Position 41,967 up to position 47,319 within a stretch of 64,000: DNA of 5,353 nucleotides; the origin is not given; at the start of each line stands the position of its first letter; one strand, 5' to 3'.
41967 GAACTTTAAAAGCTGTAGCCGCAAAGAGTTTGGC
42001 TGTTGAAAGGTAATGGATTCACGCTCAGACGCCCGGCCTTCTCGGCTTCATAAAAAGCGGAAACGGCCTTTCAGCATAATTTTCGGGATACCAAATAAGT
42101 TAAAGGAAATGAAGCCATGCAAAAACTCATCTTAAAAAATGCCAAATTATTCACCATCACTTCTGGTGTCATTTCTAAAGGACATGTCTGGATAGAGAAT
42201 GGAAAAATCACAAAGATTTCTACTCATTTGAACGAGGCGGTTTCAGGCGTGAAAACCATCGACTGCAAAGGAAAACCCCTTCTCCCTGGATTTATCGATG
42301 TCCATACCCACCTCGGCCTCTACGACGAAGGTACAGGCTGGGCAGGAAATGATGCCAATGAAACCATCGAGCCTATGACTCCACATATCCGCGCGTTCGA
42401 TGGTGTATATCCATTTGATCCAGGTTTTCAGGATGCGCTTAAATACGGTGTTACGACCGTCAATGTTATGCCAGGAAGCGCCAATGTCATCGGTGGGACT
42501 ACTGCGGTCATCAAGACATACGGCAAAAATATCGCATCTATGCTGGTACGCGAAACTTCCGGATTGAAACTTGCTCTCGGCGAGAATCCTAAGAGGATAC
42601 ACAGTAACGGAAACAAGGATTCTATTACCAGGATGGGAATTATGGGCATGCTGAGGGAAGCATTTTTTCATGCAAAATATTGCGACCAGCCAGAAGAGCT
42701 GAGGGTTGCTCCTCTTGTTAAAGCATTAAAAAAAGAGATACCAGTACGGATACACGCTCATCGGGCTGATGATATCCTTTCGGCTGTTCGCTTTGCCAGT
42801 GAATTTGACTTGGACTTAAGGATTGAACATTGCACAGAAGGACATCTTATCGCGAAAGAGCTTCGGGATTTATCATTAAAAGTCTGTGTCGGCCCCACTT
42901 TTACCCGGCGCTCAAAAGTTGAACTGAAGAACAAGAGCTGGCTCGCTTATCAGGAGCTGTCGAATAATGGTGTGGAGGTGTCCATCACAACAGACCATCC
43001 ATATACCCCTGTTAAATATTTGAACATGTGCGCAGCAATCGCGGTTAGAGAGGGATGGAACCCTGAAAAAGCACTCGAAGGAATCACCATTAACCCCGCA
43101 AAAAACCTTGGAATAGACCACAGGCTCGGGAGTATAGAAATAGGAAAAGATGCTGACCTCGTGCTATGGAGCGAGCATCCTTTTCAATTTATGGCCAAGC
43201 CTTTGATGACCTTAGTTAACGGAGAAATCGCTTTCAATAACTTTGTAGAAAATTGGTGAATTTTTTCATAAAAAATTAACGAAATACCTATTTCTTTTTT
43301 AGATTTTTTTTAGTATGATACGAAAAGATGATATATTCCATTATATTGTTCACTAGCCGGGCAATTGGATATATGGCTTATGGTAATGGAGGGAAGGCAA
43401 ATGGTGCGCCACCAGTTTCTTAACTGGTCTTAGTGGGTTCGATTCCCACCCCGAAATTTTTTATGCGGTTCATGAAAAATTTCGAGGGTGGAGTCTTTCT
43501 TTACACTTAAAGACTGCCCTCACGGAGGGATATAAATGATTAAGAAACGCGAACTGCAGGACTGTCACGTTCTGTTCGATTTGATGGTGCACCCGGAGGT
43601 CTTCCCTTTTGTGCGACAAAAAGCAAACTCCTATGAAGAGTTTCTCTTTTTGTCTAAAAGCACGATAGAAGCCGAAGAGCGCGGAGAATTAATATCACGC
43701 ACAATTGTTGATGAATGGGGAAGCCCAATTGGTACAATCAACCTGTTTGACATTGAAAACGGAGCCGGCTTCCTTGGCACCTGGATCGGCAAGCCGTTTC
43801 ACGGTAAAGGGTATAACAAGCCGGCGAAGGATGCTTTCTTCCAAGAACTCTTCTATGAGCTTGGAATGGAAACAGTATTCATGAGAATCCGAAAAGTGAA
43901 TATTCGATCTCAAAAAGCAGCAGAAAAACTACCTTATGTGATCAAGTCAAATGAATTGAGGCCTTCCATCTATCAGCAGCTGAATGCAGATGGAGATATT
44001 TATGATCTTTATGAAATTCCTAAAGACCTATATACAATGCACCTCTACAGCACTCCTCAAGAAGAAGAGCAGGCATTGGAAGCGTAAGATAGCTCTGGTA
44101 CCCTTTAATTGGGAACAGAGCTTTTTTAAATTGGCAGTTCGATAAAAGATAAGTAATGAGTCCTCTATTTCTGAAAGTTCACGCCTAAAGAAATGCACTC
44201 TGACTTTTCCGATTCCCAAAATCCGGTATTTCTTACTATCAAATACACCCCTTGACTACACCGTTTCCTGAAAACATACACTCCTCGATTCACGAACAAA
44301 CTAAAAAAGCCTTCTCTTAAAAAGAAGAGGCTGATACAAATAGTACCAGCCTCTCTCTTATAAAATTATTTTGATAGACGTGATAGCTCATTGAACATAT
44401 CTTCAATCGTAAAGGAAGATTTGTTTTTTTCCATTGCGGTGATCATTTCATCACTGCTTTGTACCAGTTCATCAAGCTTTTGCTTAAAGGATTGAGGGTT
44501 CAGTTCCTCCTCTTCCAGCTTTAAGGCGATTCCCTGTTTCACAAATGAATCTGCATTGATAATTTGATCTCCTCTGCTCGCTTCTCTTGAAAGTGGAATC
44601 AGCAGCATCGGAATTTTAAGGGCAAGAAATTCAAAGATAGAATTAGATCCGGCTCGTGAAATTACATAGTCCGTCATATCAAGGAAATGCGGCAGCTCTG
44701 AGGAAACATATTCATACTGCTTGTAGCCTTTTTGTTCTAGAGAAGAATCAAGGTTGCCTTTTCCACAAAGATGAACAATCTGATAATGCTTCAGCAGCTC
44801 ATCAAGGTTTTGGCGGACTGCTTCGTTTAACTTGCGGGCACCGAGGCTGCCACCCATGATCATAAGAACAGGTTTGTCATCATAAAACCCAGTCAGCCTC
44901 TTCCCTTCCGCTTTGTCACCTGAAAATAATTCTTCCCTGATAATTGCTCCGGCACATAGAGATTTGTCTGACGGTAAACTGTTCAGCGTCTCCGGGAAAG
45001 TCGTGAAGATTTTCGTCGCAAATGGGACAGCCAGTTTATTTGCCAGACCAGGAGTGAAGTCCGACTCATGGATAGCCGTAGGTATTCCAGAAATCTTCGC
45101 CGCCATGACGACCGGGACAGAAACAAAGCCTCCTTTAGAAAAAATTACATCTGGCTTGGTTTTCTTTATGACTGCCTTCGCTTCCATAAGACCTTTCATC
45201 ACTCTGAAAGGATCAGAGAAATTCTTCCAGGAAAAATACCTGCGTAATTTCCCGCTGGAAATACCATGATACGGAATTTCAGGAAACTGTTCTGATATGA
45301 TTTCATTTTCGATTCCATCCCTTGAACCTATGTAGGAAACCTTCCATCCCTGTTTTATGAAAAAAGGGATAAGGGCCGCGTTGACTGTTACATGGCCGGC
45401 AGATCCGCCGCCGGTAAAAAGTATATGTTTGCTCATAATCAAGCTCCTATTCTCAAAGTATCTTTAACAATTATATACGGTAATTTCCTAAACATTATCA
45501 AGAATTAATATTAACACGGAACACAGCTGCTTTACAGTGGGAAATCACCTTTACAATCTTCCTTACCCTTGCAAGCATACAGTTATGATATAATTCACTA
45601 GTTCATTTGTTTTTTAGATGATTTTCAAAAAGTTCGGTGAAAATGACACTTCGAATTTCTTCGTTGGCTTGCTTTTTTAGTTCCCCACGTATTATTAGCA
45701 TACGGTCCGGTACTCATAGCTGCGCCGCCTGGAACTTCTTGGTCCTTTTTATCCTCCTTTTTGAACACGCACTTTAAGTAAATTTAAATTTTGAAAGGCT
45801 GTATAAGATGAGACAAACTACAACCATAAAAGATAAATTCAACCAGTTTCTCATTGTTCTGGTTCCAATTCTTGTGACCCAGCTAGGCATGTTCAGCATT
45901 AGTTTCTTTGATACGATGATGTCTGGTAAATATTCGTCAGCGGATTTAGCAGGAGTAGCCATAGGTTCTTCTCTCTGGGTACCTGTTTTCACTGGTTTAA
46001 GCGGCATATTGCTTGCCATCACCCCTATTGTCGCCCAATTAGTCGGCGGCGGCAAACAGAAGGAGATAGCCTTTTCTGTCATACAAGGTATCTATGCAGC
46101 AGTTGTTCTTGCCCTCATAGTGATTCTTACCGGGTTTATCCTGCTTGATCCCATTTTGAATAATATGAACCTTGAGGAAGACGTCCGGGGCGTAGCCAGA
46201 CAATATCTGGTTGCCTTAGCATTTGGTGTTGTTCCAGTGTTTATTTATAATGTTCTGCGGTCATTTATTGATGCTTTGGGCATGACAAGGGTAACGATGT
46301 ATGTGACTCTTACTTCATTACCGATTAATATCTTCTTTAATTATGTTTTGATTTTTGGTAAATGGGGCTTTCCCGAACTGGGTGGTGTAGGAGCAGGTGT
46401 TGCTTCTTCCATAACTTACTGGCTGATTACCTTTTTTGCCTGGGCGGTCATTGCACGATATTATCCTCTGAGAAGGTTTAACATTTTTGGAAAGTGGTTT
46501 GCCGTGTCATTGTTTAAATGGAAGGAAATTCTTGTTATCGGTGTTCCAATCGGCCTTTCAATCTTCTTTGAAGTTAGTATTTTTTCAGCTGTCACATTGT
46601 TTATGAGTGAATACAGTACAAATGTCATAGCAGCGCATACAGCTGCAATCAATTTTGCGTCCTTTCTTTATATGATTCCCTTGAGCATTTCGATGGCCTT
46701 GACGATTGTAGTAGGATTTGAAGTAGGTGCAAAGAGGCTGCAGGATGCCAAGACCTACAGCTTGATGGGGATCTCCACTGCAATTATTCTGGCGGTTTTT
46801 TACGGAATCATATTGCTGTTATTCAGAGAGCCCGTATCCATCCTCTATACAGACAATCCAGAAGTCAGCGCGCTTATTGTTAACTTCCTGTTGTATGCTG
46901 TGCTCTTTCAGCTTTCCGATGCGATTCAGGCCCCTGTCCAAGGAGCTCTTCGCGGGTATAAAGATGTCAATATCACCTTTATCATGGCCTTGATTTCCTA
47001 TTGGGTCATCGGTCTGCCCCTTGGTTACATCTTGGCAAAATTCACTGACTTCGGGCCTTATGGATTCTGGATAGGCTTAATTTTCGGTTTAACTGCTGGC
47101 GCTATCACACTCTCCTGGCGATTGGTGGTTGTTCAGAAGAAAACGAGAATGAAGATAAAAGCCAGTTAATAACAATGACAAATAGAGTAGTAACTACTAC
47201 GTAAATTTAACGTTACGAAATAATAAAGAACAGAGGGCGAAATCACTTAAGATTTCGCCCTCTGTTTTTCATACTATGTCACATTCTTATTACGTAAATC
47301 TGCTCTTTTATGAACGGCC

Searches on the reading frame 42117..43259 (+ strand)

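Call 39: search_protein_families(library=pfam, proteins=[window:42117-43259:+], max_evalue=0.00001)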
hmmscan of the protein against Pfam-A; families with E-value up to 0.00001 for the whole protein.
window:42117-43259:+ (380 aa): 2 families
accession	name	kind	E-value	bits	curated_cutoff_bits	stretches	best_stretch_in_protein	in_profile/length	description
PF01979.26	Amidohydro_1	-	2.4e-26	93.3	25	1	55-371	2-344/345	Amidohydrolase family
PF07969.17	Amidohydro_3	-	1.9e-23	84.2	29.7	1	179-372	243-471/472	Amidohydrolase family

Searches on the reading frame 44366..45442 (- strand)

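Call 39: search_protein_families(library=pfam, proteins=[window:44366-45442:-], max_evalue=0.00001)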
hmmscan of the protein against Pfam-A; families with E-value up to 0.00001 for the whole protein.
window:44366-45442:- (358 aa): 2 families
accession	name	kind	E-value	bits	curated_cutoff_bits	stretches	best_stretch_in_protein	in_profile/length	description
PF03033.26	Glyco_transf_28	-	3.1e-39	134.7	26.2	1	7-147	1-139/139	Glycosyltransferase family 28 N-terminal domain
PF04101.22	Glyco_tran_28_C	-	1.4e-31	110.2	22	1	192-342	1-156/166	Glycosyltransferase family 28 C-terminal domain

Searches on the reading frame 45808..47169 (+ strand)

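Call 39: search_protein_families(library=pfam, proteins=[window:45808-47169:+], max_evalue=0.00001)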
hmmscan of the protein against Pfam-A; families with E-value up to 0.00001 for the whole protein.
window:45808-47169:+ (453 aa): 1 family
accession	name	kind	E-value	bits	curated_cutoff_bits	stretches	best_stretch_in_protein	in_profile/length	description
PF01554.23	MatE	-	1.6e-65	220.1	24.9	2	247-408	1-161/161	MatE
